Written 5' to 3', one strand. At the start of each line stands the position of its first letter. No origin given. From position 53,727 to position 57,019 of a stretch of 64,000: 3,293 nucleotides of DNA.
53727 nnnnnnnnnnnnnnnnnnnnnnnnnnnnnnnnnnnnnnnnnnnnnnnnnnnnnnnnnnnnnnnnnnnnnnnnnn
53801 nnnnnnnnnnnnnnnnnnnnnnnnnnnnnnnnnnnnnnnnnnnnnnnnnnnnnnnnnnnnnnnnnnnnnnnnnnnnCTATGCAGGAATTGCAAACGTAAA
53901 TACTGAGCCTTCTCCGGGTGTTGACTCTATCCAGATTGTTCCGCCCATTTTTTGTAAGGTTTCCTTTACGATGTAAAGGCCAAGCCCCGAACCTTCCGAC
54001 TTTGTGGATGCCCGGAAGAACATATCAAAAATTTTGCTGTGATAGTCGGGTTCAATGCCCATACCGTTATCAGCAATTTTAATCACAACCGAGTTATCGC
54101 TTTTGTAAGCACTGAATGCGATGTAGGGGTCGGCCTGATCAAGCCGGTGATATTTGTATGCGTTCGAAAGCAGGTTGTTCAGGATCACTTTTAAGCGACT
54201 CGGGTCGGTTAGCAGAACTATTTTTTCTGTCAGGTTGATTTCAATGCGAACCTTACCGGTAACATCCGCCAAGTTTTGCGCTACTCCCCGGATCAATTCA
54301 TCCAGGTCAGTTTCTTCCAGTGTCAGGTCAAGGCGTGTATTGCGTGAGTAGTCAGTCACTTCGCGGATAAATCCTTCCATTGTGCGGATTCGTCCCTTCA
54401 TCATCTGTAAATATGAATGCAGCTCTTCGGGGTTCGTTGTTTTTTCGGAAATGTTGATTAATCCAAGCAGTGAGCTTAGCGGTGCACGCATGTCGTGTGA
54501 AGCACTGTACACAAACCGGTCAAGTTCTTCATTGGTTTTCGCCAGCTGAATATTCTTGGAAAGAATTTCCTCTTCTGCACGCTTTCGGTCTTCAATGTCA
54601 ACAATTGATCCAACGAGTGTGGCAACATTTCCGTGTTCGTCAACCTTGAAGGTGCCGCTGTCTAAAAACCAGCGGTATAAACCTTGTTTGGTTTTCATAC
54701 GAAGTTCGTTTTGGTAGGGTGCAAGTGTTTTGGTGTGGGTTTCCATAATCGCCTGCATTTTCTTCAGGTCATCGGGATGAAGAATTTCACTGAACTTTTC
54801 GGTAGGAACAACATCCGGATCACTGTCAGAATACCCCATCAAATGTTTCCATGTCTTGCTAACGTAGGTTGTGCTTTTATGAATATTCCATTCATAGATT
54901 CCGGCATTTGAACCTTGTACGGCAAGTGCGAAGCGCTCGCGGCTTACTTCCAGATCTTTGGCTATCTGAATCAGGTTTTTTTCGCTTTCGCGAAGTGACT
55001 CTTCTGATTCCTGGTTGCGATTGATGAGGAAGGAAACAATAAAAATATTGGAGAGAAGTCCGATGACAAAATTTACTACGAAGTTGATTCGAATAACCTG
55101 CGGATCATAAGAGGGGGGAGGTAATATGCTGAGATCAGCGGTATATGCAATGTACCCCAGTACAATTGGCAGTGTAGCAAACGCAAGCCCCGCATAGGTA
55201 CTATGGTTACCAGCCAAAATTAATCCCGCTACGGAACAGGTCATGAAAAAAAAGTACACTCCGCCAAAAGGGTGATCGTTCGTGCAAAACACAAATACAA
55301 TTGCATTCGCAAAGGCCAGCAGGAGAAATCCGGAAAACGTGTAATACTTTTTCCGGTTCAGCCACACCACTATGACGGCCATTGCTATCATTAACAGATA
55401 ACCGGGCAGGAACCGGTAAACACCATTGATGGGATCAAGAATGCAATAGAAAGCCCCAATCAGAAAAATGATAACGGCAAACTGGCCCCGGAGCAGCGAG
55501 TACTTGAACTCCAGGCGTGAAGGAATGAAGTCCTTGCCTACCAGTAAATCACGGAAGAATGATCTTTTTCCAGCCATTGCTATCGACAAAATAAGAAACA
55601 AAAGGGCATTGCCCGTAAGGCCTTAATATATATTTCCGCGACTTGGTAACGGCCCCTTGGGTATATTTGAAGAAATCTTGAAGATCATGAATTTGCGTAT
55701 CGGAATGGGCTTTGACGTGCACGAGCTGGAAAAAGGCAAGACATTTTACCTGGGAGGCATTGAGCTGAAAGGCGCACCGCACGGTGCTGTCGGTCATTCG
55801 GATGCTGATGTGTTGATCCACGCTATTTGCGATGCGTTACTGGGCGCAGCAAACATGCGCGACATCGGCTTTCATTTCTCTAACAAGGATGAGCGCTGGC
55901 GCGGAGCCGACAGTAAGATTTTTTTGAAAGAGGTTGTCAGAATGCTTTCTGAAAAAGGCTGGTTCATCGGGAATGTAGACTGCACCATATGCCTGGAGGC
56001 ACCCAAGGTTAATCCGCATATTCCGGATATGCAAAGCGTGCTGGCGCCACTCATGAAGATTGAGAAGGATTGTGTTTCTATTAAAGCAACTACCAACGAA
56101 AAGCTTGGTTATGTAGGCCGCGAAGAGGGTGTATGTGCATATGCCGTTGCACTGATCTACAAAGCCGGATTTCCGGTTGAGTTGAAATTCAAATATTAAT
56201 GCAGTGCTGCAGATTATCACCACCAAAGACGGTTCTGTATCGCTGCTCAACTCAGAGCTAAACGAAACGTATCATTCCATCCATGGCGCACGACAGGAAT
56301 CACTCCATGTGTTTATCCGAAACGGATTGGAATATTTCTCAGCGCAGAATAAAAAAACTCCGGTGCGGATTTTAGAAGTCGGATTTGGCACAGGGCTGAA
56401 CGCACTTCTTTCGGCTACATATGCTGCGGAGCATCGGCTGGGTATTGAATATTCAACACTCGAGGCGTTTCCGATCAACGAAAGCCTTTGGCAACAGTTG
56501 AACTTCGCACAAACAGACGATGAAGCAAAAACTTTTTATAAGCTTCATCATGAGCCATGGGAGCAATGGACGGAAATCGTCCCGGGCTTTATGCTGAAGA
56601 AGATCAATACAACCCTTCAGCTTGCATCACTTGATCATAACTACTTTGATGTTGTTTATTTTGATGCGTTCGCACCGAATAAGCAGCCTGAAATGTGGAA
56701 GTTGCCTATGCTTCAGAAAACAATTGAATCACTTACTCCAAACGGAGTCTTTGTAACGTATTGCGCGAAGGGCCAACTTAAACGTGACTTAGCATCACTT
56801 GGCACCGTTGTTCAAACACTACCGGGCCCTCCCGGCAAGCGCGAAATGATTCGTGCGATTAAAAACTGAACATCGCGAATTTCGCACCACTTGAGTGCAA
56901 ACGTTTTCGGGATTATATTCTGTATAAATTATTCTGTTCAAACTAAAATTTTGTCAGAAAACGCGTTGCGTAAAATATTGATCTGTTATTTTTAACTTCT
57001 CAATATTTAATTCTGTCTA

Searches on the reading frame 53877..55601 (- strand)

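Call 52: search_protein_families(library=pfam, proteins=[window:53877-55601:-], max_evalue=0.0001)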
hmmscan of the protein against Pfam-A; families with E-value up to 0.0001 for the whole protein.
window:53877-55601:- (574 aa): 6 families
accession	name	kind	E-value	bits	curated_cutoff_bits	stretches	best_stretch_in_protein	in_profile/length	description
PF02518.31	HATPase_c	-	1.1e-26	93.8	26.4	1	466-573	2-108/111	Histidine kinase-, DNA gyrase B-, and HSP90-like ATPase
PF08447.18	PAS_3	-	3.7e-15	56.4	25.6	1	245-332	2-88/89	PAS fold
PF00512.31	HisKA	-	8.3e-09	35.8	26.9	1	360-421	2-63/66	His Kinase A (phospho-acceptor) domain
PF14501.12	HATPase_c_5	-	3.9e-07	30.4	22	1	470-561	6-91/102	GHKL domain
PF13426.13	PAS_9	-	3.9e-05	24.3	27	1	244-337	13-102/103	PAS domain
PF13581.12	HATPase_c_2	-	6.4e-05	23.4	27.4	0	463-547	30-107/127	Histidine kinase-like ATPase domain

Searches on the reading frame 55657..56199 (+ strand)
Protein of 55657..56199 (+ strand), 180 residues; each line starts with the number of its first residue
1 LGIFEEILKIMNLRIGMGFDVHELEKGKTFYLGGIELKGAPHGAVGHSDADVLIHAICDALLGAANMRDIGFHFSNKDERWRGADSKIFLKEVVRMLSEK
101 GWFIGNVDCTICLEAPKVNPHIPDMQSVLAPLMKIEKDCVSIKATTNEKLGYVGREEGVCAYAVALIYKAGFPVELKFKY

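Call 52: search_protein_families(library=pfam, proteins=[window:55657-56199:+], max_evalue=0.0001)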
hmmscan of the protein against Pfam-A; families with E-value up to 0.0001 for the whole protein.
window:55657-56199:+ (180 aa): 1 family
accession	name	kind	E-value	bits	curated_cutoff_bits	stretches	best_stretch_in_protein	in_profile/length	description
PF02542.21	YgbB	-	1.2e-63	214.5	26.7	1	13-167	1-154/155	YgbB family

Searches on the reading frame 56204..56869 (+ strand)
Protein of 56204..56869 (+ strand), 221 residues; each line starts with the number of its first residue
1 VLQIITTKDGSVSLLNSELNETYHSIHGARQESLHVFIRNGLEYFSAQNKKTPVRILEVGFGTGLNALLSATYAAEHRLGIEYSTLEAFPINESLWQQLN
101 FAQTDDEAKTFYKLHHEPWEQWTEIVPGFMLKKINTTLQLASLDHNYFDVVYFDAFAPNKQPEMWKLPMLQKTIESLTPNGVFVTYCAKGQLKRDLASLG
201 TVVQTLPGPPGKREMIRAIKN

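Call 52: search_protein_families(library=pfam, proteins=[window:56204-56869:+], max_evalue=0.0001)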
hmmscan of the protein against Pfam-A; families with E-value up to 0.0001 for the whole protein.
window:56204-56869:+ (221 aa): 1 family
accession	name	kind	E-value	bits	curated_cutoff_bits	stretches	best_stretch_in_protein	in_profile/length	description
PF05430.17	Methyltransf_30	-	1.3e-19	70.7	22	1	140-221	44-124/124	S-adenosyl-L-methionine-dependent methyltransferase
